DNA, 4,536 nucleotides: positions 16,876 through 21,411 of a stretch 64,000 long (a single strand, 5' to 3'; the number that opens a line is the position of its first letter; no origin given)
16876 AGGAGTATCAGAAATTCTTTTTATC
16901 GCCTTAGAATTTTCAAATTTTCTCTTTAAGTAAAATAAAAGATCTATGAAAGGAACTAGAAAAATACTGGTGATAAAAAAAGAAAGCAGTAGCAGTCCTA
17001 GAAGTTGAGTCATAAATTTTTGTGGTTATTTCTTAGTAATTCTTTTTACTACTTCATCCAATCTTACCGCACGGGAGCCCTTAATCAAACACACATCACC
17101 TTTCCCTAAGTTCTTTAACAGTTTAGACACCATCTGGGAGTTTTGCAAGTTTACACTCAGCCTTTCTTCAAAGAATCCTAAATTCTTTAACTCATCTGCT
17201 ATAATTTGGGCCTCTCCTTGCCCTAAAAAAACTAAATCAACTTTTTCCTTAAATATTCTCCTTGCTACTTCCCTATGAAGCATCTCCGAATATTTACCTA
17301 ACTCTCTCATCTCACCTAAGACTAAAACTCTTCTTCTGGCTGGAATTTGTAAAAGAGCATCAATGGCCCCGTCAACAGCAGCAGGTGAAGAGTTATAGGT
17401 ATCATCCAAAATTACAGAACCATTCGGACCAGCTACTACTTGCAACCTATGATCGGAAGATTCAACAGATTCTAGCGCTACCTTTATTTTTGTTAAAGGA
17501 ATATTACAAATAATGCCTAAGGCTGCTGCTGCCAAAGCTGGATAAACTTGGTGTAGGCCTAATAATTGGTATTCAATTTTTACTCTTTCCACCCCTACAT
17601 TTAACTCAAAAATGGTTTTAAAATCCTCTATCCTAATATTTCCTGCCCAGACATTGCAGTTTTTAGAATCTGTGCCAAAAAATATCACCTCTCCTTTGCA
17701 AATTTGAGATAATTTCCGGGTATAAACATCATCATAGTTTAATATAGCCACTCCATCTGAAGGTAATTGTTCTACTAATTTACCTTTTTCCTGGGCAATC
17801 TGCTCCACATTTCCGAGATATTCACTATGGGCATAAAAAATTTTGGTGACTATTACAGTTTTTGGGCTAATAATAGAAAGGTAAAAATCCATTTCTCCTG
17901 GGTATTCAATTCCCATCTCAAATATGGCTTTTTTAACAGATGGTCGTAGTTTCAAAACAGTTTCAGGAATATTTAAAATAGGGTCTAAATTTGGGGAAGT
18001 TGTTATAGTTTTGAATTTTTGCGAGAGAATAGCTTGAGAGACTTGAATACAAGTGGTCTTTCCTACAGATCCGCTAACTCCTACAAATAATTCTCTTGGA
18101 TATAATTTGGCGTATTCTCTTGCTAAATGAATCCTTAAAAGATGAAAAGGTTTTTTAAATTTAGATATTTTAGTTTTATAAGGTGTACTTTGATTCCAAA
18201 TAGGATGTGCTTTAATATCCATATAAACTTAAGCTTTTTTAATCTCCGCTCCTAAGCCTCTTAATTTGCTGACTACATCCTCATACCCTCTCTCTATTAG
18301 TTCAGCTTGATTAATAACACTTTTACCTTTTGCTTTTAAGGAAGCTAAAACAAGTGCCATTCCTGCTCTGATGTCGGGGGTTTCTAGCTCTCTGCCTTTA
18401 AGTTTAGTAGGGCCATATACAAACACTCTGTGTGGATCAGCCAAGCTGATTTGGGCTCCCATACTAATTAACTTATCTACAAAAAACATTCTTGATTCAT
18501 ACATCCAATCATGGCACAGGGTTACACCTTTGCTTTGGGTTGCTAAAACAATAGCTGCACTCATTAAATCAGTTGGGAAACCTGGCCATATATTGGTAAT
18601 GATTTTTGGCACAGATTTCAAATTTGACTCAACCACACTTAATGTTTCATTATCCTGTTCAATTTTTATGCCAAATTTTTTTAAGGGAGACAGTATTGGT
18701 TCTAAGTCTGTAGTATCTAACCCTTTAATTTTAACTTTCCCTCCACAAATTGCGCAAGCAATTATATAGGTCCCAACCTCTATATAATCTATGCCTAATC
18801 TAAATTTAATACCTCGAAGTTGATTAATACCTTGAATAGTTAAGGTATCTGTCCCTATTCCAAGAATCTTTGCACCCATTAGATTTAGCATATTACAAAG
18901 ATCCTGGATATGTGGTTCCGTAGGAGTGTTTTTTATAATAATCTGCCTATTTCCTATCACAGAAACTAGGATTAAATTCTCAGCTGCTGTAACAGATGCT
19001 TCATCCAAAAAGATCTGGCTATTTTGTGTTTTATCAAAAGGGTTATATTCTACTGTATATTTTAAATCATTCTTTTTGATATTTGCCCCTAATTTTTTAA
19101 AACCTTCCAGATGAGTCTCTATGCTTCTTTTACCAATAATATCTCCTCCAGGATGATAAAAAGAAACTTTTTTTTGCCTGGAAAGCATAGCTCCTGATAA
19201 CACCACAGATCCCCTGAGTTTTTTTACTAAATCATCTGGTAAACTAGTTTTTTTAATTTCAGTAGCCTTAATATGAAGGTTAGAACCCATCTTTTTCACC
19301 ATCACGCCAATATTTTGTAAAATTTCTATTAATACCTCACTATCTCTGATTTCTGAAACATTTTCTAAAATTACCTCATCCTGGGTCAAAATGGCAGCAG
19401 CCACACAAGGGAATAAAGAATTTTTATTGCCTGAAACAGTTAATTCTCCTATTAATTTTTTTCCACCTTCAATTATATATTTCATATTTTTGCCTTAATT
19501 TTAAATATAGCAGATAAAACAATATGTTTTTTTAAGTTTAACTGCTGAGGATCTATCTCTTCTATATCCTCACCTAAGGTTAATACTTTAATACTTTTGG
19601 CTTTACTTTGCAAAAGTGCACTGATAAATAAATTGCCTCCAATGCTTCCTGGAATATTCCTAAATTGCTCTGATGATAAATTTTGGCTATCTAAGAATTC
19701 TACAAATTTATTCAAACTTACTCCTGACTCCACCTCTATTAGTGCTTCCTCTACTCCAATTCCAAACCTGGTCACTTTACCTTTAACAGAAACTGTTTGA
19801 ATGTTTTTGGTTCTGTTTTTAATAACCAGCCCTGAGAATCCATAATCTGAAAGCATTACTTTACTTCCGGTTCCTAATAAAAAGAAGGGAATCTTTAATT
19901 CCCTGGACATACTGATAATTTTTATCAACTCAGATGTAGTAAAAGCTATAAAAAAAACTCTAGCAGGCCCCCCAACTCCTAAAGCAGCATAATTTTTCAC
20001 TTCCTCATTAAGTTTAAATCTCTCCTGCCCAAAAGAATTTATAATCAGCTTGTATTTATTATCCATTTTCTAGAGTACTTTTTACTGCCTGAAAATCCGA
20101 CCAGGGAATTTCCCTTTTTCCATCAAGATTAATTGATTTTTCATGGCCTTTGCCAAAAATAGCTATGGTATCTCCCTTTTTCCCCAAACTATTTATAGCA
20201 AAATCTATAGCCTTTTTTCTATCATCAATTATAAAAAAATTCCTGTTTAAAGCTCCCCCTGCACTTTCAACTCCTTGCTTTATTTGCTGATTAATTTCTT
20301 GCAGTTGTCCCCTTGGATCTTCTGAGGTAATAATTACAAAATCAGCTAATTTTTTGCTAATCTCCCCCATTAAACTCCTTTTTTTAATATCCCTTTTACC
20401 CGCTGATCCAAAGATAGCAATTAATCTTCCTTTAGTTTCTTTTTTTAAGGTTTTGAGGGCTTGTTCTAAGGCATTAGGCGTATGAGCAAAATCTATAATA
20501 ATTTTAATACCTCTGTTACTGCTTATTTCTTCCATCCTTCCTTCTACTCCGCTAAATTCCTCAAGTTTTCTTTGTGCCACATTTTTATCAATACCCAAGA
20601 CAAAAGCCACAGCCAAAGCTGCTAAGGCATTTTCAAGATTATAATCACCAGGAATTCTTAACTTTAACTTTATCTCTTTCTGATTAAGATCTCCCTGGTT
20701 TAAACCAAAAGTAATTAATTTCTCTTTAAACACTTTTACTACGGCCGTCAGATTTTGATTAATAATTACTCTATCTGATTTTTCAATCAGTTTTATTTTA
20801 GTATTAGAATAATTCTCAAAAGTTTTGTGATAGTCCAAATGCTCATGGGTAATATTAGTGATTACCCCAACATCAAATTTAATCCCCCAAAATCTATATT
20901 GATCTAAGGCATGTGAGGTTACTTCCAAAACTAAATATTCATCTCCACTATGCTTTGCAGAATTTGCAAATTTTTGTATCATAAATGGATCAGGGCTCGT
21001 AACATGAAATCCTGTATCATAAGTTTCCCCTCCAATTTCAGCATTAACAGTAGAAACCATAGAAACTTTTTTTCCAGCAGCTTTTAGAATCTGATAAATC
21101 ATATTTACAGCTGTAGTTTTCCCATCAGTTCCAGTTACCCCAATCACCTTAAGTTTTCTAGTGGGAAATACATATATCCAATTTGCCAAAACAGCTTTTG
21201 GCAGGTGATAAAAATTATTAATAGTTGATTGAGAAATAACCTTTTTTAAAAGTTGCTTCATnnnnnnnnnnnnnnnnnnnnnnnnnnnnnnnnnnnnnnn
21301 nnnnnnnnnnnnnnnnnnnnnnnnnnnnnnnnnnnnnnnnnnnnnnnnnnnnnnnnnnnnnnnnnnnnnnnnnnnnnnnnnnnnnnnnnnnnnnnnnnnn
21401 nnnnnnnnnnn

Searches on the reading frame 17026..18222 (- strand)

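Call 13: search_protein_families(library=pfam, proteins=[window:17026-18222:-], max_evalue=0.0001)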
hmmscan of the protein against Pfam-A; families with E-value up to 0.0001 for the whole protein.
window:17026-18222:- (398 aa): 2 families
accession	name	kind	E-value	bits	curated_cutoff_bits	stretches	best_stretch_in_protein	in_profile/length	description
PF08245.18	Mur_ligase_M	-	3.4e-33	115.7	24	1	49-235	1-199/200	Mur ligase middle domain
PF02875.26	Mur_ligase_C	-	1.4e-17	65.2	28.4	1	258-384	1-127/127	Mur ligase, glutamate ligase domain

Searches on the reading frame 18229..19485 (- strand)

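Call 13: search_protein_families(library=pfam, proteins=[window:18229-19485:-], max_evalue=0.0001)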
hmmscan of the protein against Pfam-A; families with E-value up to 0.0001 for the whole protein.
window:18229-19485:- (418 aa): 1 family
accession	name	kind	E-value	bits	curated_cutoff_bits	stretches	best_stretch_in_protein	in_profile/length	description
PF00275.25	EPSP_synthase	-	6.6e-63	213.3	22.8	1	6-408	2-417/417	EPSP synthase (3-phosphoshikimate 1-carboxyvinyltransferase)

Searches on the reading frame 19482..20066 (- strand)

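Call 13: search_protein_families(library=pfam, proteins=[window:19482-20066:-], max_evalue=0.0001)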
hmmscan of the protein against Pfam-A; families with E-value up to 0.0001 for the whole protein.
window:19482-20066:- (194 aa): 1 family
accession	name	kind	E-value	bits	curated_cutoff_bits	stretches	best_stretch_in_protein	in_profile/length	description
PF01565.28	FAD_binding_4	-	2.3e-09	37.5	26.4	1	37-146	3-104/139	FAD binding domain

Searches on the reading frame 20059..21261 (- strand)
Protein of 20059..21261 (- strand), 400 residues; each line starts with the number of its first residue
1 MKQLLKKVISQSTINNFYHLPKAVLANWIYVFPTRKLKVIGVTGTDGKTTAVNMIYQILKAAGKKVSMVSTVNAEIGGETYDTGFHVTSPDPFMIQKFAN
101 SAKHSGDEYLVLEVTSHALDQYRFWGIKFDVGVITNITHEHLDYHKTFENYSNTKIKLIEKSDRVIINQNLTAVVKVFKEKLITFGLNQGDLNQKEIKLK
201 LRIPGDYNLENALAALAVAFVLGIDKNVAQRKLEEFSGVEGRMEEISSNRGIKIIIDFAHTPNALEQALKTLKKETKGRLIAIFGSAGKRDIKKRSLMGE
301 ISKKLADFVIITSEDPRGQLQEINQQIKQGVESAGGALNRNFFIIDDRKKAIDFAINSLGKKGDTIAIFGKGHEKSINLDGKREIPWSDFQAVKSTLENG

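Call 13: search_protein_families(library=pfam, proteins=[window:20059-21261:-], max_evalue=0.0001)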
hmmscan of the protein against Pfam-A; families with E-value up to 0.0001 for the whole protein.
window:20059-21261:- (400 aa): 2 families
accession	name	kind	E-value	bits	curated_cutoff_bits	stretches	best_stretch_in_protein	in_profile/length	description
PF08245.18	Mur_ligase_M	-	1.6e-37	129.8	24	1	42-219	1-200/200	Mur ligase middle domain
PF02875.26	Mur_ligase_C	-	8.8e-30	104.6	28.4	1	241-372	1-127/127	Mur ligase, glutamate ligase domain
